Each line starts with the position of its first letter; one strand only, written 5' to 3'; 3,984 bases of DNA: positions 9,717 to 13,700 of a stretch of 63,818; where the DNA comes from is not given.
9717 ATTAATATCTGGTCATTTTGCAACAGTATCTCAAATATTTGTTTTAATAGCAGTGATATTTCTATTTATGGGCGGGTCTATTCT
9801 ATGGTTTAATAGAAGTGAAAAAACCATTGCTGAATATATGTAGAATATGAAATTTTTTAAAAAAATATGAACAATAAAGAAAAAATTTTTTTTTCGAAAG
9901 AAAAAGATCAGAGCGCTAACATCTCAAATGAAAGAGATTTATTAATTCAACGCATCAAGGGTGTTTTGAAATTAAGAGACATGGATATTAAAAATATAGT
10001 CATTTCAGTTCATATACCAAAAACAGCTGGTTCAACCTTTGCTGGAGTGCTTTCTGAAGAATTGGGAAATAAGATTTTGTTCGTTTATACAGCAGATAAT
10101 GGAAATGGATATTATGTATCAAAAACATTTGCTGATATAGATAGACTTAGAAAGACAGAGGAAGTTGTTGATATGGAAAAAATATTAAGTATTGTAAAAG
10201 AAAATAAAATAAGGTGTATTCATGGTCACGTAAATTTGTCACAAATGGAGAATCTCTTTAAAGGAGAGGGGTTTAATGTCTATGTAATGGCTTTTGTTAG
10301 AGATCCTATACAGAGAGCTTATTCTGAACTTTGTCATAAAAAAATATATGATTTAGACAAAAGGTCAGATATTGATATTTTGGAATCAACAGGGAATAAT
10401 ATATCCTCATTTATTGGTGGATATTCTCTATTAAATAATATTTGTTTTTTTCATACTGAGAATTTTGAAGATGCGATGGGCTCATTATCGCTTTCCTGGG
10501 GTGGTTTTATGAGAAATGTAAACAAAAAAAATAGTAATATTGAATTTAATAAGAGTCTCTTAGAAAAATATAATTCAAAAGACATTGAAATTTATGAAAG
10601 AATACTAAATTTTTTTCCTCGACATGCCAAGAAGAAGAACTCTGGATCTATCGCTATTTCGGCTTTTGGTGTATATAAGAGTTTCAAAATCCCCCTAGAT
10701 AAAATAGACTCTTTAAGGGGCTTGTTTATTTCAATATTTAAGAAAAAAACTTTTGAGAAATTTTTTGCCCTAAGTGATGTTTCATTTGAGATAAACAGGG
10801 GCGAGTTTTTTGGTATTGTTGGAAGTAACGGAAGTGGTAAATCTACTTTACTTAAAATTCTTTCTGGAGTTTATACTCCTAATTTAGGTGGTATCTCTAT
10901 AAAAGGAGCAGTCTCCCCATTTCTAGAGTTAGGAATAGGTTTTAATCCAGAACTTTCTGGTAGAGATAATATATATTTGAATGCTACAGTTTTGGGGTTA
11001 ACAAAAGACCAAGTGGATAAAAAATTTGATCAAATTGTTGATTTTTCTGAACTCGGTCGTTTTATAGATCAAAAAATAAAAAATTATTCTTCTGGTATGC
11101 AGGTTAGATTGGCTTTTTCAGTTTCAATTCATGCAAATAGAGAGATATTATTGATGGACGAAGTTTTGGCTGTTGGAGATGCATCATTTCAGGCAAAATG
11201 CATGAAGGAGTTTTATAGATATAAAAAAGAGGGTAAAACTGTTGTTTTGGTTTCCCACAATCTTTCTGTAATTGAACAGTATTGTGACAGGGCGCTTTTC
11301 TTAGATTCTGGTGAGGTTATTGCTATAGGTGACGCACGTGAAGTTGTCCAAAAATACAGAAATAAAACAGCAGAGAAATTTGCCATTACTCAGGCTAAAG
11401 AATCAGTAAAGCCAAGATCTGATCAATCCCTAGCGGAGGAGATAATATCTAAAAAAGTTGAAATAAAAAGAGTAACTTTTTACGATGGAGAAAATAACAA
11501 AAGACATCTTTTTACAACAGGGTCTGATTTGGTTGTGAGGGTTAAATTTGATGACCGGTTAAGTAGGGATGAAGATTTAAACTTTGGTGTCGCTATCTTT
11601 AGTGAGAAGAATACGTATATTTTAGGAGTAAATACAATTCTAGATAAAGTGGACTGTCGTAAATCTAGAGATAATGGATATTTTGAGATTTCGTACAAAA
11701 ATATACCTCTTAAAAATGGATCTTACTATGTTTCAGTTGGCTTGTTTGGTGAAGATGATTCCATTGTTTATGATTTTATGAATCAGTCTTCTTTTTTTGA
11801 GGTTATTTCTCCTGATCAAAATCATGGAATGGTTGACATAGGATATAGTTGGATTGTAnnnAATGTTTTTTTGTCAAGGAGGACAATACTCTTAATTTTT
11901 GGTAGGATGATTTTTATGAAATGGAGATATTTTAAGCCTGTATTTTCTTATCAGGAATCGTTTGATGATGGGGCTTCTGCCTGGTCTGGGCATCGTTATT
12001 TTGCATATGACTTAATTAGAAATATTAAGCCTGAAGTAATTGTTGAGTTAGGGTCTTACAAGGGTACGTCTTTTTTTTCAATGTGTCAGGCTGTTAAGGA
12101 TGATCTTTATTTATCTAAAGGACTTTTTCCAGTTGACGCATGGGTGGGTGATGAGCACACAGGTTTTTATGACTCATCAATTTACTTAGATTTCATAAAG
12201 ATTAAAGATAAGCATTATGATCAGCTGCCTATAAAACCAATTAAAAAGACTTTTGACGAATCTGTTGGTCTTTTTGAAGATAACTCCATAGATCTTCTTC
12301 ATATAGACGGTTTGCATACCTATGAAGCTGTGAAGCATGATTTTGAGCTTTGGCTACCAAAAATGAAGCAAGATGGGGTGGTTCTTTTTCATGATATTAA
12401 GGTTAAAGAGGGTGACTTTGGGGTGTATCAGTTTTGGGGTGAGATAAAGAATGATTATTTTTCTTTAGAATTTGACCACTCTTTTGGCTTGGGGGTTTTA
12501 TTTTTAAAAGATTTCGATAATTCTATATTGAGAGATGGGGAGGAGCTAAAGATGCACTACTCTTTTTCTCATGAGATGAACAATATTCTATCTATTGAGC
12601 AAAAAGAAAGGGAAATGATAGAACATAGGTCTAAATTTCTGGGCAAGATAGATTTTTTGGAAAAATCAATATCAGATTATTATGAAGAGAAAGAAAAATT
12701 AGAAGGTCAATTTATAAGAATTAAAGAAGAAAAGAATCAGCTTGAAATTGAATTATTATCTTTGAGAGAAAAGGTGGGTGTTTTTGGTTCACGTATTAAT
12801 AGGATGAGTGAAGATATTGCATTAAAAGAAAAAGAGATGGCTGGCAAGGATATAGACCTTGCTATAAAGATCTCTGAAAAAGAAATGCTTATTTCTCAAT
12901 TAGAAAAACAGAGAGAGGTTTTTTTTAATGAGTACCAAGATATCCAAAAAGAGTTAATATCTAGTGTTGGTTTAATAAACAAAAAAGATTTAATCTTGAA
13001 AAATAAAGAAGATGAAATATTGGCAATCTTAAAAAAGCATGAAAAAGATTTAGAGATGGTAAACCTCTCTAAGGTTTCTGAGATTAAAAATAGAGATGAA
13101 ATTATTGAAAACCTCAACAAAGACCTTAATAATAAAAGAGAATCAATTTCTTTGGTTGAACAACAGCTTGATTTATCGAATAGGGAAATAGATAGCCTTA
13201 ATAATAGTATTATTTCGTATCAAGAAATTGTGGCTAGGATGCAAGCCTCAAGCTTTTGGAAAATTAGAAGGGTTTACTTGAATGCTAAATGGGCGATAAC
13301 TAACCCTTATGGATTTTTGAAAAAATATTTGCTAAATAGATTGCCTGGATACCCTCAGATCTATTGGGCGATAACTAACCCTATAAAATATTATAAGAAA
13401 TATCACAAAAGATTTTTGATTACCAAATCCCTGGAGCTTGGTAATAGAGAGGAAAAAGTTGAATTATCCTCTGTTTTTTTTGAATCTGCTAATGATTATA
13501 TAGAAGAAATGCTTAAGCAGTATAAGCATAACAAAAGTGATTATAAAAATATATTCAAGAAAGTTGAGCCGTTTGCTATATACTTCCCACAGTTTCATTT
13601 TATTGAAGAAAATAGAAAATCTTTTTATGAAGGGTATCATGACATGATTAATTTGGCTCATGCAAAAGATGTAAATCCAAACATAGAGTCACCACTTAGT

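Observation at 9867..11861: Wzt-type ABC ATPase fused at its N-terminus to a sulfotransferase-like domain while keeping a C-terminal carbohydrate-binding domain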

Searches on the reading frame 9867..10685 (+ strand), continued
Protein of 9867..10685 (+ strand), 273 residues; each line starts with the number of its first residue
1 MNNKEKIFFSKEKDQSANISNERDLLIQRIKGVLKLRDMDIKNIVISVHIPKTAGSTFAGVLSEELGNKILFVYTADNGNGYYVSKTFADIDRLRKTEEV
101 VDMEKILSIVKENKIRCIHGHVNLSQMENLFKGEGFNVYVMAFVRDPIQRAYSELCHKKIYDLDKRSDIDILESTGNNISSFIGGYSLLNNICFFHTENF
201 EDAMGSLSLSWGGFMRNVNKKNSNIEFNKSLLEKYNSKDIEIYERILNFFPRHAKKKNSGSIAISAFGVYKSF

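Call 35: fold_search(model_id=the predicted structure, library=pdb)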
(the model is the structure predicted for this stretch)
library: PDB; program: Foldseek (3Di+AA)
matches with E <= 10: 1226; with E <= 0.001: 5
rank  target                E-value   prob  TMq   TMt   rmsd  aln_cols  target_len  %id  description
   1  1cjm                  4.5e-04  0.99  0.33  0.39  10.3       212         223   13  HUMAN SULT1A3 WITH SULFATE BOUND (released 1999-11-10)
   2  5x2b_C                5.5e-04  0.99  0.36  0.35  15.7       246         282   16  Crystal structure of mouse sulfotransferase SULT7A1 complexed with PAP (released 2018-03-28)
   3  3cm0                  6.2e-04  1.00  0.37  0.50   6.6       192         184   17  Crystal structure of adenylate kinase from Thermus thermophilus HB8 (released 2008-09-23)
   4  5x2b_L                7.4e-04  0.99  0.35  0.34  15.7       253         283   15  Crystal structure of mouse sulfotransferase SULT7A1 complexed with PAP (released 2018-03-28)
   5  5x2b_G                7.4e-04  0.95  0.29  0.29  11.8       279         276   12  Crystal structure of mouse sulfotransferase SULT7A1 complexed with PAP (released 2018-03-28)
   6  2p5t_D                1.4e-03  0.92  0.30  0.32  15.8       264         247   11  Molecular and structural characterization of the PezAT chromosomal toxin-antitoxin system of the human pathogen Strept (released 2007-05-15)
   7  3a4l_B                1.5e-03  0.97  0.33  0.37  16.9       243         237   12  Crystal structure of archaeal O-phosphoseryl-tRNA(Sec) kinase (released 2009-10-20)
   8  1x8j_A                1.5e-03  0.90  0.32  0.27  16.4       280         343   11  Crystal structure of retinol dehydratase in complex with androsterone and inactive cofactor PAP (released 2005-02-08)
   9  3ap3_B                1.6e-03  0.99  0.32  0.31  11.4       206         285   13  Crystal structure of human tyrosylprotein sulfotransferase-2 complexed with PAP (released 2011-10-26)
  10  5x2b_J                1.8e-03  0.97  0.35  0.35  15.8       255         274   16  Crystal structure of mouse sulfotransferase SULT7A1 complexed with PAP (released 2018-03-28)
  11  1fml_A                2.2e-03  0.84  0.31  0.26  16.1       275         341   12  CRYSTAL STRUCTURE OF RETINOL DEHYDRATASE IN A COMPLEX WITH RETINOL AND PAP (released 2001-05-02)
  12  1gvn_D                2.2e-03  0.80  0.27  0.27  17.2       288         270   12  Crystal Structure of the Plasmid Maintenance System epsilon/zeta: Meachnism of toxin inactivation and toxin function (released 2003-01-29)
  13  5x2b_F                2.3e-03  0.99  0.38  0.37  14.4       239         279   15  Crystal structure of mouse sulfotransferase SULT7A1 complexed with PAP (released 2018-03-28)
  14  5t05_B                2.6e-03  0.99  0.35  0.16  11.5       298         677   13  Crystal structure of heparan sulfate 6-O-sulfotransferase with bound PAP and IdoA2S containing hexasaccharide substrat (released 2017-02-01)
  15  5x2b_A                2.8e-03  0.90  0.31  0.31  14.3       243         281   15  Crystal structure of mouse sulfotransferase SULT7A1 complexed with PAP (released 2018-03-28)
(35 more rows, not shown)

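Call 51: find_related_loci(query=A4, collection=genome_contigs, flank=10000)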
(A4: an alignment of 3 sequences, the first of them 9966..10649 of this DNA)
Query A4 (228 aa) in genome_contigs; peptide patterns used: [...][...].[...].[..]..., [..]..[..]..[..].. (x = any residue, [..] = any of these).
68 stretches matched a pattern; 1 encode a relative of the query (tblastn E <= 1e-3); 1 distinct loci.
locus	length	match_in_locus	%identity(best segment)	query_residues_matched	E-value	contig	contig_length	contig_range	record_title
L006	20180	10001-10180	31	29-90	3e-7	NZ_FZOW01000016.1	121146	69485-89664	Rhodococcoides kyotonense strain JCM 23211, whole genome shotgun sequence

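Call 52: find_related_loci(query=A4, collection=metagenome_contigs, flank=10000)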
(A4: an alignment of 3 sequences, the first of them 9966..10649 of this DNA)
Query A4 (228 aa) in metagenome_contigs; peptide patterns used: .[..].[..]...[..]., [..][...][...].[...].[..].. (x = any residue, [..] = any of these).
598 stretches matched a pattern (row limit reached: there are more); 337 encode a relative of the query (tblastn E <= 1e-3); the best 80 are kept; 80 distinct loci.
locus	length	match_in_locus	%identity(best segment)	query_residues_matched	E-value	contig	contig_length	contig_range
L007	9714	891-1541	29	7-226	9e-31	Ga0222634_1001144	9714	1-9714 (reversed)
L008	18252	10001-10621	30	12-214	3e-18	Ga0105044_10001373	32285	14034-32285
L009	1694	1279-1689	29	8-146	3e-17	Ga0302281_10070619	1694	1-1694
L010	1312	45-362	33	6-126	1e-15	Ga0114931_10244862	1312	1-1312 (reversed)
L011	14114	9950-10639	26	6-224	2e-15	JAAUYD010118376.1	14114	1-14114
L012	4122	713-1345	26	10-210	4e-15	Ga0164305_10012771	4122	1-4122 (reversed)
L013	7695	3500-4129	28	12-224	4e-14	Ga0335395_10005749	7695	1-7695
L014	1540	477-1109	27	9-215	9e-14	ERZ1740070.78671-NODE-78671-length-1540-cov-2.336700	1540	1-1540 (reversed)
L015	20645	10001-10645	25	12-210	2e-13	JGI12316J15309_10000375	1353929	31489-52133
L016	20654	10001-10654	26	10-217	3e-13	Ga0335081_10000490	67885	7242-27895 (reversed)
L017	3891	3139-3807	24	11-224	2e-13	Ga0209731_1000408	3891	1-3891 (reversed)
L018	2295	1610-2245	25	8-228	3e-13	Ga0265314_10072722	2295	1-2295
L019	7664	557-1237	24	11-226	4e-13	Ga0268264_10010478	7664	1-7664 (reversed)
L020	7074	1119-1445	33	9-122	4e-13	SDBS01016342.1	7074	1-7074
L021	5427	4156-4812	25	11-217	9e-13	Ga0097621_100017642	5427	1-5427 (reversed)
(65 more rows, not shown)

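Call 83: search_protein_families(library=ncbifam, proteins=[window:9867-10685:+], max_evalue=0.01)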
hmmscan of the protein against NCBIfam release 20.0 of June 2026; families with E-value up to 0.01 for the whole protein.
window:9867-10685:+ (273 aa): 0 families

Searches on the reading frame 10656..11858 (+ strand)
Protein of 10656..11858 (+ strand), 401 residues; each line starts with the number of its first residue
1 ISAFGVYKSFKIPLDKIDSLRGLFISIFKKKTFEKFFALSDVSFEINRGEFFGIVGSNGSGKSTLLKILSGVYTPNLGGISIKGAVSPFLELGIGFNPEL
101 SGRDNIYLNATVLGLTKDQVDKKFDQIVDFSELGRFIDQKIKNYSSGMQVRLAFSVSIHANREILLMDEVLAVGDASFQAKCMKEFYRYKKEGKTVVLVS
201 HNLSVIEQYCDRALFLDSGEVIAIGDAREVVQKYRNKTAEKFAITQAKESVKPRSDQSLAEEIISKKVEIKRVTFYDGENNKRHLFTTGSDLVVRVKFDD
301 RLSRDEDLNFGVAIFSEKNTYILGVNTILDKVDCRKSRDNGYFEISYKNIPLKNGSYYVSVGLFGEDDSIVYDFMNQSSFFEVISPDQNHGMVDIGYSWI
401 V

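Call 40: search_solved_structures(query=window:10656-11858:+, max_evalue=0.001, show_alignments=2)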
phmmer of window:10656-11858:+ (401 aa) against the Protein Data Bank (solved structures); distinct sequences matched with E-value up to 0.001: 543 (the best 60 are shown).
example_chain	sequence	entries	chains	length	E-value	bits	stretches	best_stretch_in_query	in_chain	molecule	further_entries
8dku_A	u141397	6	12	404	2.4e-65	224.5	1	4-365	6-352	ABC transporter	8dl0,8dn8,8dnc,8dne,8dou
7k2t_A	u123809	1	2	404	5.7e-65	223.3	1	4-365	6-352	ABC transporter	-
6amx_A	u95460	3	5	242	1.2e-63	218.9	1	4-235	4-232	ABC transporter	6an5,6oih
6m96_A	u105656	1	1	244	3.2e-63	217.5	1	4-235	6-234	ABC transporter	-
7dd0_A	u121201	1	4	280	5.2e-56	193.8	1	6-252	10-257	Teichoic acids export ATP-binding protein TagH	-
6jbh_A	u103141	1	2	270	2.1e-53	185.2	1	32-246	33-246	TarH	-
9cfl_B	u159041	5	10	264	7.5e-48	166.9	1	8-236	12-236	Teichoic acids export ATP-binding protein TagH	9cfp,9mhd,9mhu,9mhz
9qfx_C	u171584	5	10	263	4.5e-45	157.8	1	37-239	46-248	ABC transporter ATP-binding protein | Probable o-antigen/lipopolysaccharide transport ATP-binding protein ABC transporter RfbE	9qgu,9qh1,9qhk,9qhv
9qhw_C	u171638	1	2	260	4.7e-45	157.7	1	37-239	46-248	ABC transporter ATP-binding protein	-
9qhj_C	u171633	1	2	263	1.2e-44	156.4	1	37-239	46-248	Probable o-antigen/lipopolysaccharide transport ATP-binding protein ABC transporter RfbE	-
9qhx_C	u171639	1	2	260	1.2e-44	156.4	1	37-239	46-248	ABC transporter ATP-binding protein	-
8tsi_A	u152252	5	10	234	1.1e-32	117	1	40-238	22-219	ABC transporter ATP-binding protein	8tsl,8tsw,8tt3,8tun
8tsh_A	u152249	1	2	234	2.8e-32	115.7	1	40-238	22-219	ABC transporter ATP-binding protein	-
8s7v_K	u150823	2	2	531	3.9e-26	95.4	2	128-238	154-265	Glycine betaine/carnitine/choline transport ATP-binding protein OpuCA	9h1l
7w01_A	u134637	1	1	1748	1e-24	90.8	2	37-235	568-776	Phospholipid-transporting ATPase ABCA3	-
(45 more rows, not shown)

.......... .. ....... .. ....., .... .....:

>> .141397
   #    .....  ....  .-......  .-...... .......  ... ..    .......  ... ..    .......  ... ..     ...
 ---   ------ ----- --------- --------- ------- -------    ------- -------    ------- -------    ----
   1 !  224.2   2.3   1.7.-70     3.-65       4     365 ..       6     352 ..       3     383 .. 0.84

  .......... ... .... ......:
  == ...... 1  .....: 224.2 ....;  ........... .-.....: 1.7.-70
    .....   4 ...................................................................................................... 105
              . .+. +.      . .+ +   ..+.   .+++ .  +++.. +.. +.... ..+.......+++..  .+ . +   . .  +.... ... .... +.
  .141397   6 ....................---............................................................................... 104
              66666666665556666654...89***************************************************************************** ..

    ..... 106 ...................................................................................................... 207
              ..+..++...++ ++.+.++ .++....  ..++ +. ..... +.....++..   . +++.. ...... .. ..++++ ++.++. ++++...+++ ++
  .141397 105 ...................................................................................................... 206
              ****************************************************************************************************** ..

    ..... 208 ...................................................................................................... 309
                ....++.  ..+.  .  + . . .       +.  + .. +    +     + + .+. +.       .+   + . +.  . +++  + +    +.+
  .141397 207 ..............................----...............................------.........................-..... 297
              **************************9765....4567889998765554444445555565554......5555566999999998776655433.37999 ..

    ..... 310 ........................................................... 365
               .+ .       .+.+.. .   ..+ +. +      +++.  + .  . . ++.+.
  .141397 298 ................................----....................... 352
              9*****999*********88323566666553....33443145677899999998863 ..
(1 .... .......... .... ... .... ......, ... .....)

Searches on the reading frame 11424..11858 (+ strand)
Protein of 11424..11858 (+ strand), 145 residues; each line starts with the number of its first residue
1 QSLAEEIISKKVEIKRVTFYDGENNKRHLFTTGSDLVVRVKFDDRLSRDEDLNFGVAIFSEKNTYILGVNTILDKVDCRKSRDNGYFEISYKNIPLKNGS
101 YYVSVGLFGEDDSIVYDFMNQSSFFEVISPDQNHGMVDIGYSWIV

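Call 41: search_solved_structures(query=window:11424-11858:+, max_evalue=1, show_alignments=4)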
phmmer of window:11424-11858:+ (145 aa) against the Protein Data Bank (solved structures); distinct sequences matched with E-value up to 1: 3.
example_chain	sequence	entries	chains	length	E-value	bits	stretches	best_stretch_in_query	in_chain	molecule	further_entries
9f90_H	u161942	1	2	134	0.17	15.4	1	14-50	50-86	RSVF-multi-epitope designed scaffold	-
6neg_A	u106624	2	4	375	0.44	14.1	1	55-141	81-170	(S)-scoulerine 9-O-methyltransferase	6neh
6nei_A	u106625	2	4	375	0.46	14.1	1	55-141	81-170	(S)-scoulerine 9-O-methyltransferase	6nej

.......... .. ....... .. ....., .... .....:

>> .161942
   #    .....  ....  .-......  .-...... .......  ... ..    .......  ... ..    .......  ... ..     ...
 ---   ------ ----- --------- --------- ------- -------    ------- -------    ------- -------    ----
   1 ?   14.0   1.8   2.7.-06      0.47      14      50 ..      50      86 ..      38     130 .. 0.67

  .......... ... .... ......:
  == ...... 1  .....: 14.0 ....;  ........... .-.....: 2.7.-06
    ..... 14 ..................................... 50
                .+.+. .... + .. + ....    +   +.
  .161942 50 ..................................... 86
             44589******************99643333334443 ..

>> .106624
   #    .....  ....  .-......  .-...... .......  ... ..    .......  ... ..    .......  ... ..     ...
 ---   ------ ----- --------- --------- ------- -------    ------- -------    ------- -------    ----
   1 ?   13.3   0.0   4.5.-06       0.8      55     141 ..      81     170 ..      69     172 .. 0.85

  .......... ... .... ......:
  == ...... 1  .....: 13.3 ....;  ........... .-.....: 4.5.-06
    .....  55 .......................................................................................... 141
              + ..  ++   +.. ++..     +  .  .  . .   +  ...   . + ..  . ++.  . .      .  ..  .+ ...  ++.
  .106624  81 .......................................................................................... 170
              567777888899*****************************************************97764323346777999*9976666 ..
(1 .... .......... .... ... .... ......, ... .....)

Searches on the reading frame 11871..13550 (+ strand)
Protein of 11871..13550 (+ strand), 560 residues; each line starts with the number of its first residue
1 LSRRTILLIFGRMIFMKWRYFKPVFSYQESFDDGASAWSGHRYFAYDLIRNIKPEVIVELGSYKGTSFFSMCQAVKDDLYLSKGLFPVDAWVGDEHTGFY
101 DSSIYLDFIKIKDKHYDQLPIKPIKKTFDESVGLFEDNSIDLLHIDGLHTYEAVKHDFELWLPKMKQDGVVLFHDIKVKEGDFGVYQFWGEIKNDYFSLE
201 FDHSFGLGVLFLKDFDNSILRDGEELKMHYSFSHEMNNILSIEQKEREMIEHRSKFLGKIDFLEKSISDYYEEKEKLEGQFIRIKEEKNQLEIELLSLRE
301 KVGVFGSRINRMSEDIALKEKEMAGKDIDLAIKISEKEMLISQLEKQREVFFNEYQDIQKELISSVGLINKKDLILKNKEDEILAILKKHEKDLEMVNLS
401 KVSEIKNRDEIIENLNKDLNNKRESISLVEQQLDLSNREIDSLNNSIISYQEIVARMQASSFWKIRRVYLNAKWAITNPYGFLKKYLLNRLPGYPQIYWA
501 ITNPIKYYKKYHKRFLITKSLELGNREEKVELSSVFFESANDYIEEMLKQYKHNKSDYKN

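Call 92: predict_structure(protein=window:11871-13550:+)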
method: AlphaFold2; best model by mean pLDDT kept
length: 560 residues; sequences in the alignment: 1
mean_pLDDT: 43.4   pTM: 0.23
mean pLDDT of the five models: 43.4, 40.4, 39.6, 34.7, 33.7
residues with pLDDT >= 90: 0; 70-90: 48; 50-70: 141; < 50: 371
segments of 3 or more residues with pLDDT < 50: 1-243, 328-330, 398-406, 439-469, 476-480, 489-546, 549-560
pLDDT, mean of each block of 10 residues (from residue 1): 41 34 25 30 33 32 34 34 25 22 20 23 22 22 27 39 32 26 26 24 24 24 25 32 49 57 63 68 69 69 66 69 53 62 72 70 66 70 70 56 51 68 60 49 43 37 43 48 51 43 44 35 35 37 46 32
secondary structure, 60 per line:
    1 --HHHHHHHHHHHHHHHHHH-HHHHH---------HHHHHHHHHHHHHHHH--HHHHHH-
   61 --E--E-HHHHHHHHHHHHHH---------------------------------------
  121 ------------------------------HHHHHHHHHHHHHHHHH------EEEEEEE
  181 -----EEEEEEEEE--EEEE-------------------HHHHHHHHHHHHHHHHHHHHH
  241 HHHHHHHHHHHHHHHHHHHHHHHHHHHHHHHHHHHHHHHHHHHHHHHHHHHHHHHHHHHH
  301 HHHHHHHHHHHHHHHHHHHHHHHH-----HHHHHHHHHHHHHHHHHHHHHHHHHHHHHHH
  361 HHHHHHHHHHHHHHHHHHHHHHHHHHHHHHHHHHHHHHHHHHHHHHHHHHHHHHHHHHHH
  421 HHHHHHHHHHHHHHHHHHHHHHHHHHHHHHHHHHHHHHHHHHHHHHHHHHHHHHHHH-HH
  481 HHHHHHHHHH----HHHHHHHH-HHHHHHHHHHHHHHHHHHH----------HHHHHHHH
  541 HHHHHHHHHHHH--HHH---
elements in order: H3-20 H22-26 H36-51 H54-59 H68-81 H151-167 E174-180 E186-194 E197-200 H220-324 H330-477 H479-490 H495-502 H504-522 H533-552
